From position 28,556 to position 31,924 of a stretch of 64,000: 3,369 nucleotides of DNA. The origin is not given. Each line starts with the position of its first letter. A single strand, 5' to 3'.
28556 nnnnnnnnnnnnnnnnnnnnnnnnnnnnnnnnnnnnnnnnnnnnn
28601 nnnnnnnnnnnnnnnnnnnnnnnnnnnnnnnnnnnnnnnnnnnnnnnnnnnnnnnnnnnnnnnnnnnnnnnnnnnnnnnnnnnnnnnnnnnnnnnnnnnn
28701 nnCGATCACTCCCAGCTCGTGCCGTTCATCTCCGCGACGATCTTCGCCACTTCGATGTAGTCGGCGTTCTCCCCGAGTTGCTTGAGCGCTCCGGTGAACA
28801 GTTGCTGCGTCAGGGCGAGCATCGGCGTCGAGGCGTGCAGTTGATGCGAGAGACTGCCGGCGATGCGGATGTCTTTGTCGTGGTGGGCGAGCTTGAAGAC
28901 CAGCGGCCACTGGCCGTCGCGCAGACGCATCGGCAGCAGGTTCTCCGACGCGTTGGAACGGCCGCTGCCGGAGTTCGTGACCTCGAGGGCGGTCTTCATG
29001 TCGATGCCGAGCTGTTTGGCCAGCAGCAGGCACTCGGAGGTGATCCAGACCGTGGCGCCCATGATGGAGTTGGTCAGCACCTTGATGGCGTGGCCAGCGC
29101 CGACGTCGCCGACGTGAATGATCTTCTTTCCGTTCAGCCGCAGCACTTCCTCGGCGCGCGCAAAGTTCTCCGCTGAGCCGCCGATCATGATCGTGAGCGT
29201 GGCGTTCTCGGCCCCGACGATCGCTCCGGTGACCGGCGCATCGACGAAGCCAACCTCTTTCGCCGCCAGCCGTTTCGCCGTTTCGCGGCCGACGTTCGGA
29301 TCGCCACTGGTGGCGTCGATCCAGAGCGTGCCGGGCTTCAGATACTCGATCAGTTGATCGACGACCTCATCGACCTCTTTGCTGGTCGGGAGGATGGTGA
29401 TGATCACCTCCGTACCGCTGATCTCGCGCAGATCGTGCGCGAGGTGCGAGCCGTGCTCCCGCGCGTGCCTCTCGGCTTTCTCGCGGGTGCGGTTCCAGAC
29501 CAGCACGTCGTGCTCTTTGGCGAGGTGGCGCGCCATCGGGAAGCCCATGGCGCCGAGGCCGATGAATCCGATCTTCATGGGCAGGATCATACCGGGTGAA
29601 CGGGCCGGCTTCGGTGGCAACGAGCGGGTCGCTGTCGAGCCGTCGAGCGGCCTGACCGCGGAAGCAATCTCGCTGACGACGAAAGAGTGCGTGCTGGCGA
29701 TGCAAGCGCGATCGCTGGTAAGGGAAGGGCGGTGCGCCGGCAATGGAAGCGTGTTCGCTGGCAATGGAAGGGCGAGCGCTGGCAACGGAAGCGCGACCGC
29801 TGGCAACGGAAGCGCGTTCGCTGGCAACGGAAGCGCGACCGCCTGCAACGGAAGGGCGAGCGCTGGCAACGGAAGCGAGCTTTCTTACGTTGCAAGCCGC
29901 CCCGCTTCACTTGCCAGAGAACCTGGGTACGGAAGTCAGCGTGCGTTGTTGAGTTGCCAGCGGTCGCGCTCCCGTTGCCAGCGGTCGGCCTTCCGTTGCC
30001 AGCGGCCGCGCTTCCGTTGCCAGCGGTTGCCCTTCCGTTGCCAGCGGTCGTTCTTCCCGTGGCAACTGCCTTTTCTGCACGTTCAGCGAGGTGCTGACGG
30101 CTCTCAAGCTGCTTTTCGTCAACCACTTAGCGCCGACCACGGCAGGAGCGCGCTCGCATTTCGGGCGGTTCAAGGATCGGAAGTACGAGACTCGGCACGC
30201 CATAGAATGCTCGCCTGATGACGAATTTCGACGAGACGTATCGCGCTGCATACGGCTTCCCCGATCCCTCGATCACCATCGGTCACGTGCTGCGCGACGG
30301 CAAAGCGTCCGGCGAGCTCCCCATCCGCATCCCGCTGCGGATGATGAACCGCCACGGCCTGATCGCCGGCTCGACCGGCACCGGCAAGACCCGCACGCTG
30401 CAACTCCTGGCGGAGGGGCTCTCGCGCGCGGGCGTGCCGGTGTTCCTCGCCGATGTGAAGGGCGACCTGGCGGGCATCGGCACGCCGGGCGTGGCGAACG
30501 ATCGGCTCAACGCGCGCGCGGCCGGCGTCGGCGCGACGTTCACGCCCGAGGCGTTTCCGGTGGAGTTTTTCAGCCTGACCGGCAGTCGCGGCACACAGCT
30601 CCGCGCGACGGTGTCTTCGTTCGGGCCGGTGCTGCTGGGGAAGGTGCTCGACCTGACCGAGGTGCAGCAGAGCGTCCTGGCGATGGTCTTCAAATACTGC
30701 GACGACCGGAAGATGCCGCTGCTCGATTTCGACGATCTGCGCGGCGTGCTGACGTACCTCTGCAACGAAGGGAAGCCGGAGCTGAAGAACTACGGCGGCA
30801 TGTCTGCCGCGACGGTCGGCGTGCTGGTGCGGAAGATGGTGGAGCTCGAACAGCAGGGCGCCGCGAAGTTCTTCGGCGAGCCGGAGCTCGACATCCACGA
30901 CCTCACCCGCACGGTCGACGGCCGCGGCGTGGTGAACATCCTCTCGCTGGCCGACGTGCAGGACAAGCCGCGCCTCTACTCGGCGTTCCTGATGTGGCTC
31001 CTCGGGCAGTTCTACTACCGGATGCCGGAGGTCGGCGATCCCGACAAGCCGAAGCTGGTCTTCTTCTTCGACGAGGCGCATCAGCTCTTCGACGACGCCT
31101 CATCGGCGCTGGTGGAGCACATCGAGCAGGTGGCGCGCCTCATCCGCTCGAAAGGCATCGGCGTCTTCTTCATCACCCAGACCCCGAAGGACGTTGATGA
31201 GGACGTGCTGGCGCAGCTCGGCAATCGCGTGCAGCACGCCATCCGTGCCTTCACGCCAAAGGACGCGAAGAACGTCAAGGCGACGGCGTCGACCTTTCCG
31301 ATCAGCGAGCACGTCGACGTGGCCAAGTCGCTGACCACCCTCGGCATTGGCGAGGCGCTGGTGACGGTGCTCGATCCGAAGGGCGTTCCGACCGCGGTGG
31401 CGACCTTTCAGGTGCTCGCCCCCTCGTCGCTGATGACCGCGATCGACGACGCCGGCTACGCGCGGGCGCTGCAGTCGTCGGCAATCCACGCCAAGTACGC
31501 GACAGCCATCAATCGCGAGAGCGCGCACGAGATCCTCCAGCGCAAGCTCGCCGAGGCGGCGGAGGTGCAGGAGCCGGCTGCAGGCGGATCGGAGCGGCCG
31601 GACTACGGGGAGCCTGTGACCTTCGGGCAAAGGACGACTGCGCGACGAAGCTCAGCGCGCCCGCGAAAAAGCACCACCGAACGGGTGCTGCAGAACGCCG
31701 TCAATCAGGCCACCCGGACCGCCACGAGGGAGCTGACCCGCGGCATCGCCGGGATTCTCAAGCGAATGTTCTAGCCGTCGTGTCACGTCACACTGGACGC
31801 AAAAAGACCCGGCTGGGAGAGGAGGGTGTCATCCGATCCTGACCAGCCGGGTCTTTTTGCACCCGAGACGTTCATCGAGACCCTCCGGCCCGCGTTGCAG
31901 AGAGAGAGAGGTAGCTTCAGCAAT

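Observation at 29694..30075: About 380-bp imperfect palindrome built from inverted arrays of a 21-bp repeat in a divergent promoter region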

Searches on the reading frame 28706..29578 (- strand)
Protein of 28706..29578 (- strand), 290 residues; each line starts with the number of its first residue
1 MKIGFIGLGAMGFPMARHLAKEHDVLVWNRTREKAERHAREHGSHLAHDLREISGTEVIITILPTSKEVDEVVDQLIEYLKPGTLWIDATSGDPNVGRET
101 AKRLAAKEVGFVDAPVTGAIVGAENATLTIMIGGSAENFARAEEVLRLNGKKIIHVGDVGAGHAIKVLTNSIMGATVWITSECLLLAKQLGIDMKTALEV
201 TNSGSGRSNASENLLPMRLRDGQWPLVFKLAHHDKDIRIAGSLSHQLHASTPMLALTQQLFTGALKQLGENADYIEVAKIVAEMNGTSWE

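Call 12: search_protein_families(library=pfam, proteins=[window:28706-29578:-])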
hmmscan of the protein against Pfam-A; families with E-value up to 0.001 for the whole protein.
window:28706-29578:- (290 aa): 8 families
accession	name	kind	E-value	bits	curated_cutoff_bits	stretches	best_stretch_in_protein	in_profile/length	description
PF03446.21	NAD_binding_2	-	8.3e-43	146.6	21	1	2-157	1-161/161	NAD binding domain of 6-phosphogluconate dehydrogenase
PF14833.11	NAD_binding_11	-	2e-30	106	30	1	160-280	1-121/122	NAD-binding of NADP-dependent 3-hydroxyisobutyrate dehydrogenase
PF03807.23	F420_oxidored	-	1.6e-08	35.5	21.6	1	2-91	1-93/94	NADP oxidoreductase coenzyme F420-dependent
PF01488.26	Shikimate_DH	-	9.2e-06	26.2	24.3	1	2-54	14-70/138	Shikimate / quinate 5-dehydrogenase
PF02817.22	E3_binding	-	0.0007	20.2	23.7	0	14-25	5-16/36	e3 binding domain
PF01210.29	NAD_Gly3P_dh_N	-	0.00077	19.9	23.1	0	2-90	1-103/158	NAD-dependent glycerol-3-phosphate dehydrogenase N-terminus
PF02826.25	2-Hacid_dh_C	-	0.00078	19.3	25.1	0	2-92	38-129/178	D-isomer specific 2-hydroxyacid dehydrogenase, NAD binding domain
PF02558.23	ApbA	-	0.00081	19.5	22.2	0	3-50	1-47/150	Ketopantoate reductase PanE/ApbA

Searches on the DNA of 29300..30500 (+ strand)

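Call 23: search_rna_families(source=window, start=29300, end=30500, threshold=evalue, max_evalue=1)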
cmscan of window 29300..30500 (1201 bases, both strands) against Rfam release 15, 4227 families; matches with E-value up to 1: 7.
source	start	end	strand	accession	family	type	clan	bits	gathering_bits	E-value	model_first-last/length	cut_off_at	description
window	29793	30052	-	RF04119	MIR1858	Gene; miRNA;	-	75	137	6e-13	1-197/197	no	MIR1858 microRNA precursor family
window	29789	30033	+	RF04119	MIR1858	Gene; miRNA;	-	69.9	137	8.5e-12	1-197/197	no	MIR1858 microRNA precursor family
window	29774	29986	-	RF04159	MIR1437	Gene; miRNA;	-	32.7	168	0.0021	1-192/192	no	MIR1437 microRNA precursor family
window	30428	30489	+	RF04068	mir-3927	Gene; miRNA;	-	21.6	90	0.54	1-85/85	no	mir-3927 microRNA precursor family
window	29790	29992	+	RF00764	mir-191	Gene; miRNA;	-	19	54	0.37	1-91/91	no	mir-191 microRNA precursor family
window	30336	30366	+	RF00274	SNORD57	Gene; snRNA; snoRNA; CD-box;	CL00058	18.6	47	0.93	1-72/72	no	Small nucleolar RNA SNORD57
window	29763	29994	-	RF01390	isrG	Gene; sRNA;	-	16.7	100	0.053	1-279/279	no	isrG Hfq binding RNA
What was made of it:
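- On Any Rfam RNA family: Only long-hairpin miRNA precursor models scored, far below threshold (75 against 137 bits) (call 23).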

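Call 54: search_dna_similar(query=window:29640-30080:+, collection=plasmids, mode=distant, max_rows=10)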
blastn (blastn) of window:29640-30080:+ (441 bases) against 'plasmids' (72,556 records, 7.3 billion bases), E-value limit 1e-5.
No match.

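Call 55: search_dna_similar(query=window:29640-30080:+, collection=phages, mode=distant, max_rows=10)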
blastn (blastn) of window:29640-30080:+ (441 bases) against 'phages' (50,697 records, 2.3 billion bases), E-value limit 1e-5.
No match.

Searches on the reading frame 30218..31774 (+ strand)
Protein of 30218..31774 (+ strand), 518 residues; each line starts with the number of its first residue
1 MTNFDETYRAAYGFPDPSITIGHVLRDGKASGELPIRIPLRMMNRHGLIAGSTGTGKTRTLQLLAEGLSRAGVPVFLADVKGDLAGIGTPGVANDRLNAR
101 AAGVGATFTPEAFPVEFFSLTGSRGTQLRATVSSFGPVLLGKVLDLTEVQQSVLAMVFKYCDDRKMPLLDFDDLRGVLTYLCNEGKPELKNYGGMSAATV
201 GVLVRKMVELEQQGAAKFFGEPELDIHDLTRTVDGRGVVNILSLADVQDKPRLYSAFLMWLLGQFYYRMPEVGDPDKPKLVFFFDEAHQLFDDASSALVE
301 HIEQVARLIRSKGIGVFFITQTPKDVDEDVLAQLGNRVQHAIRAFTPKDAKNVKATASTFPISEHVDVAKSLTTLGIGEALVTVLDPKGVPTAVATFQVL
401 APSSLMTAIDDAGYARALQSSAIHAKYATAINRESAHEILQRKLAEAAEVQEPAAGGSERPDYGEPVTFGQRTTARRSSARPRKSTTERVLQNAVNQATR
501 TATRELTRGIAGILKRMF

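Call 11: find_encoding_contigs(protein=window:30218-31774:+, flank=10000, max_places=10)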
Protein window:30218-31774:+ (518 aa): 2 contigs read that carry it; 1 place shown.
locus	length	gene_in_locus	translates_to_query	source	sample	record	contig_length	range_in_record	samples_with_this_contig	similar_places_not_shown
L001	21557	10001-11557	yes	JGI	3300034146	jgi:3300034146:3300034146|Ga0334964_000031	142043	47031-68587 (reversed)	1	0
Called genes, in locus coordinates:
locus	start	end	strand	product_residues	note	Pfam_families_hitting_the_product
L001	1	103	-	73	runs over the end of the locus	-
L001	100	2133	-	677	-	PF10459:Peptidase_S46, PF13365:Trypsin_2 (faint)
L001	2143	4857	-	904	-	PF13374:TPR_10 (faint), PF13424:TPR_12 (faint), PF13428:TPR_14 (faint), PF00069:Pkinase, PF01636:APH (faint), PF07714:PK_Tyr_Ser-Thr, PF03109:ABC1 (weak), PF07719:TPR_2 (faint), +2 more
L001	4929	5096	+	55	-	-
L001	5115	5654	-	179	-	PF07638:Sigma70_ECF, PF08281:Sigma70_r4_2, PF04545:Sigma70_r4 (weak)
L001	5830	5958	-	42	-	-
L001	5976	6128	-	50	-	-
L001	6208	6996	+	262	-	PF00106:adh_short, PF08659:KR, PF13561:adh_short_C2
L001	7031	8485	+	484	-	PF03098:An_peroxidase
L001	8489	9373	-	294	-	PF01488:Shikimate_DH (faint), PF03446:NAD_binding_2, PF03807:F420_oxidored, PF14833:NAD_binding_11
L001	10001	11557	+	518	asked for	PF01935:DUF87, PF05872:HerA_C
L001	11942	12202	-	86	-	PF13183:Fer4_8 (faint), PF13237:Fer4_10 (faint), PF14697:Fer4_21 (faint), PF12838:Fer4_7, PF13187:Fer4_9 (weak), PF00037:Fer4, PF12797:Fer4_2 (weak), PF12837:Fer4_6 (weak), +2 more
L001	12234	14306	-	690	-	PF27371:GRAD_C (faint), PF27167:HTH_GRAD, PF03449:GreA_GreB_N, PF01272:GreA_GreB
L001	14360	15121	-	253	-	-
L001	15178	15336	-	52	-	-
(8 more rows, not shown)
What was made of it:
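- The source is a short-read metagenome contig (call 11).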

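Call 12: search_protein_families(library=pfam, proteins=[window:30218-31774:+])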
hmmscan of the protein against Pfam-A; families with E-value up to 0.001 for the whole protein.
window:30218-31774:+ (518 aa): 8 families
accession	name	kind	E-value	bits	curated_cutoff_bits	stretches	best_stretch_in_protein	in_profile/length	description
PF05872.18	HerA_C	-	2.5e-186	620.7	22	1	31-514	8-497/502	Helicase HerA-like C-terminal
PF01935.23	DUF87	-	7.3e-10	39.8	23.2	1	19-247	1-204/220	Helicase HerA, central domain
PF13401.12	AAA_22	-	3.5e-05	24.6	27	0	45-81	6-42/130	AAA domain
PF12846.13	AAA_10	-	0.0001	21.9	27.5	0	252-381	216-338/362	AAA-like domain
PF13191.12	AAA_16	-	0.00012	23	32.6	0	45-75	25-55/167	AAA ATPase domain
PF04851.21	ResIII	-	0.0004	20.8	22.5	0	44-72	23-51/164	Type III restriction enzyme, res subunit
PF10412.15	TrwB_AAD_bind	-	0.00068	19.1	20.5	0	37-84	8-55/387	Type IV secretion-system coupling protein DNA-binding domain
PF01580.24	FtsK_SpoIIIE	-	0.00072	19.5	24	0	35-64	30-59/221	FtsK/SpoIIIE family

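Call 13: find_homologous_proteins(query=window:30218-31774:+, max_evalue=1e-50)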
Query window:30218-31774:+ (518 aa): 8000 proteins with E <= 1e-50 among 8000 candidates; the best 120 are listed.
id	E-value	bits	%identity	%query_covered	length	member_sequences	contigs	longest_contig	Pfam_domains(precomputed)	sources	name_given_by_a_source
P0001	0.0e+0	1145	100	100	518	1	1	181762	PF01935.24,PF05872.19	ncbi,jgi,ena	ncbi:MAG TPA: helicase HerA-like domain-containing protein [Thermoanaerobaculia bacterium]|jgi:hypot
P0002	1.0e-297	1005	87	100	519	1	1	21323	PF01935.24,PF05872.19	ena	-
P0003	7.5e-281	950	83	99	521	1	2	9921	PF01935.24,PF05872.19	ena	-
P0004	1.5e-267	906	81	99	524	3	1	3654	PF01935.24,PF05872.19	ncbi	-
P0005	3.2e-267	905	79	99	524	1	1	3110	PF01935.24,PF05872.19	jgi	jgi:uncharacterized protein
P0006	3.2e-265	898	80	100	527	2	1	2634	PF01935.24,PF05872.19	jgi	-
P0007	3.6e-265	898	79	99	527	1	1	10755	PF01935.24,PF05872.19,PF13401.13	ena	-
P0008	9.8e-265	897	80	99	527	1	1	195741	PF01935.24,PF05872.19,PF13401.13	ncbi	-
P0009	8.5e-264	894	78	99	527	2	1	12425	PF01935.24,PF05872.19,PF13401.13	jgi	jgi:DNA helicase HerA-like ATPase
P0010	2.4e-263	892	78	100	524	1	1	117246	PF01935.24,PF05872.19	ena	-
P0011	3.4e-263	892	78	99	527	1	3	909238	PF01935.24,PF05872.19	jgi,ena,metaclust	metaclust:\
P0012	3.6e-263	892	79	99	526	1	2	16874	PF01935.24,PF05872.19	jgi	jgi:DNA helicase HerA-like ATPase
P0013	3.8e-263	891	79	99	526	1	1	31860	PF01935.24,PF05872.19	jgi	jgi:DNA double-strand break repair helicase HerA and related ATPase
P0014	4.0e-263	891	79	100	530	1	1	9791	PF01935.24,PF05872.19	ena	-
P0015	4.5e-263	891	78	99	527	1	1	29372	PF01935.24,PF05872.19,PF13401.13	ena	-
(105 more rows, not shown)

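Call 15: find_related_loci(query=window:30218-31774:+, collection=genome_contigs, flank=6000)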
Query window:30218-31774:+ (518 aa) in genome_contigs; peptide patterns used: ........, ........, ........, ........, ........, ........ (x = any residue, [..] = any of these).
598 stretches matched a pattern; 243 encode a relative of the query (tblastn E <= 1e-3); the best 80 are kept; 80 distinct loci.
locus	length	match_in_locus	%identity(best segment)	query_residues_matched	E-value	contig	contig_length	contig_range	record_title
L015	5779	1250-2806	79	1-515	0e+0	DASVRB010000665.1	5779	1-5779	MAG TPA_asm: Thermoanaerobaculia bacterium isolate SMAG_U3224 k141_950366, whole genome shotgun sequence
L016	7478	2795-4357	79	3-518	0e+0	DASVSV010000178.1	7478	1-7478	MAG TPA_asm: Thermoanaerobaculia bacterium isolate SMAG_U3271 k141_355450, whole genome shotgun sequence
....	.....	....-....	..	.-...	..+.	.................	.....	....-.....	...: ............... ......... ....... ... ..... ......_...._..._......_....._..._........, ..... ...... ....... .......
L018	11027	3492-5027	79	3-515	0e+0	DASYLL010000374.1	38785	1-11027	MAG TPA_asm: Thermoanaerobaculia bacterium isolate SMAG_U4347 k141_1888055, whole genome shotgun sequence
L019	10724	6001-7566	77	1-515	0e+0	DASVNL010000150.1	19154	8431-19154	MAG TPA_asm: Thermoanaerobaculia bacterium isolate SMAG_U3126 k141_667775, whole genome shotgun sequence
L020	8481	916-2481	79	1-518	0e+0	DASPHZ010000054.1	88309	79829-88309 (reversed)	MAG TPA_asm: Thermoanaerobaculia bacterium isolate SMAG_U11969 k141_344543, whole genome shotgun sequence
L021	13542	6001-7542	78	1-515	0e+0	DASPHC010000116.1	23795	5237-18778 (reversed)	MAG TPA_asm: Thermoanaerobaculia bacterium isolate SMAG_U11946 k141_3185796, whole genome shotgun sequence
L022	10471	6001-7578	77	3-518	0e+0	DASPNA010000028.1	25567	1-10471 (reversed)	MAG TPA_asm: Thermoanaerobaculia bacterium isolate SMAG_U12109 k141_278401, whole genome shotgun sequence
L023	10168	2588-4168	77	1-518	0e+0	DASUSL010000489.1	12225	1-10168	MAG TPA_asm: Thermoanaerobaculia bacterium isolate SMAG_U1735 k141_889510, whole genome shotgun sequence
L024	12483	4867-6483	76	1-515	0e+0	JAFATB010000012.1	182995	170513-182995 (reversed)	MAG: Acidobacteriota bacterium isolate CP_BM_ER_R9_1 BM_ER_R9_k147_170331, whole genome shotgun sequence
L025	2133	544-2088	79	3-515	0e+0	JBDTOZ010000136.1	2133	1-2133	MAG: Acidobacteriota bacterium isolate cluster3_bin.186 NODE_384137_length_2133_cov_82.492782, whole genome shotgun sequ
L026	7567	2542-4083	77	3-515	0e+0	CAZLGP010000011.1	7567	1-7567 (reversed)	MAG TPA_asm: uncultured Thermoanaerobaculia bacterium isolate binchicken_co31_43 genome assembly, contig: k141_5015, who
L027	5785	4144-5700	76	3-515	0e+0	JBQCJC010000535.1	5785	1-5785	MAG: Thermoanaerobaculia bacterium isolate bin917 k141_2559611, whole genome shotgun sequence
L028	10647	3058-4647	75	3-515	0e+0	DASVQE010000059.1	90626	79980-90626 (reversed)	MAG TPA_asm: Thermoanaerobaculia bacterium isolate SMAG_U3198 k141_77739, whole genome shotgun sequence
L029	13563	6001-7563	76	6-515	0e+0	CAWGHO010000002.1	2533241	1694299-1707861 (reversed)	MAG: uncultured Acidobacteriota bacterium isolate MFD02840.bin.1.19 genome assembly, contig: contig_2141, whole genome s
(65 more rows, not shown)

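Call 27: find_encoding_contigs(protein=P0002, flank=4000, max_places=3)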
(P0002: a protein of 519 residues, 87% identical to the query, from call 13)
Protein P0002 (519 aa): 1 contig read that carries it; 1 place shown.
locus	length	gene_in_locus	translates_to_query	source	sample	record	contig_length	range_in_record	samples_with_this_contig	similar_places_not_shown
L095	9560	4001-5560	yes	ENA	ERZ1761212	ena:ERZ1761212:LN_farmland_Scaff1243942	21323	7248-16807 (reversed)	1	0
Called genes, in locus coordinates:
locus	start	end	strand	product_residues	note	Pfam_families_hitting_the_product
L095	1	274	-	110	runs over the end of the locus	-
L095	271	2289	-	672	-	PF10459:Peptidase_S46, PF13365:Trypsin_2 (faint)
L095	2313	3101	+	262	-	PF00106:adh_short, PF08659:KR, PF13561:adh_short_C2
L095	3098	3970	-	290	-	PF01488:Shikimate_DH (weak), PF03446:NAD_binding_2, PF03807:F420_oxidored, PF14833:NAD_binding_11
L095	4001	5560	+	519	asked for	PF01935:DUF87, PF05872:HerA_C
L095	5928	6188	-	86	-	PF13183:Fer4_8 (faint), PF13237:Fer4_10 (faint), PF14697:Fer4_21 (faint), PF12838:Fer4_7, PF13187:Fer4_9 (weak), PF00037:Fer4, PF12797:Fer4_2 (weak), PF12837:Fer4_6 (weak), +2 more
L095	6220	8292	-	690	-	PF27167:HTH_GRAD, PF03449:GreA_GreB_N, PF01272:GreA_GreB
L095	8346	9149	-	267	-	-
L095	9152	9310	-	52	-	-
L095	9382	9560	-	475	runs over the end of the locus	PF01225:Mur_ligase, PF08245:Mur_ligase_M, PF02875:Mur_ligase_C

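Call 28: find_encoding_contigs(protein=P0003, flank=4000, max_places=3)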
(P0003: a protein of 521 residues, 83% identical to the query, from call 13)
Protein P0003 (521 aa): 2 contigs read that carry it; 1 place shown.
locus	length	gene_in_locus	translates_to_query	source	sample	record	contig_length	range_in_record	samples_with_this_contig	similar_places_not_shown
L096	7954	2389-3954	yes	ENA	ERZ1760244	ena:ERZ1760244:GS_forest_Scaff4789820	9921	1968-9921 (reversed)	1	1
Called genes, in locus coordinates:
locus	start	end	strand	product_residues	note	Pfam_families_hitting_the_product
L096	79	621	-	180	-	-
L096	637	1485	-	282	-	PF00535:Glycos_transf_2, PF13641:Glyco_tranf_2_3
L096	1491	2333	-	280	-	PF03446:NAD_binding_2, PF14833:NAD_binding_11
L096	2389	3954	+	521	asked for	PF01935:DUF87, PF05872:HerA_C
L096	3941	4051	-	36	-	-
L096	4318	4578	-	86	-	PF13237:Fer4_10 (faint), PF14697:Fer4_21 (faint), PF12800:Fer4_4 (faint), PF12838:Fer4_7, PF13187:Fer4_9 (weak), PF00037:Fer4, PF12797:Fer4_2 (weak), PF12837:Fer4_6 (weak), +1 more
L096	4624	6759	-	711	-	PF27167:HTH_GRAD, PF27371:GRAD_C (weak), PF03449:GreA_GreB_N, PF01272:GreA_GreB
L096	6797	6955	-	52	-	-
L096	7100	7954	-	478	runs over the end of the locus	PF01225:Mur_ligase, PF08245:Mur_ligase_M, PF02875:Mur_ligase_C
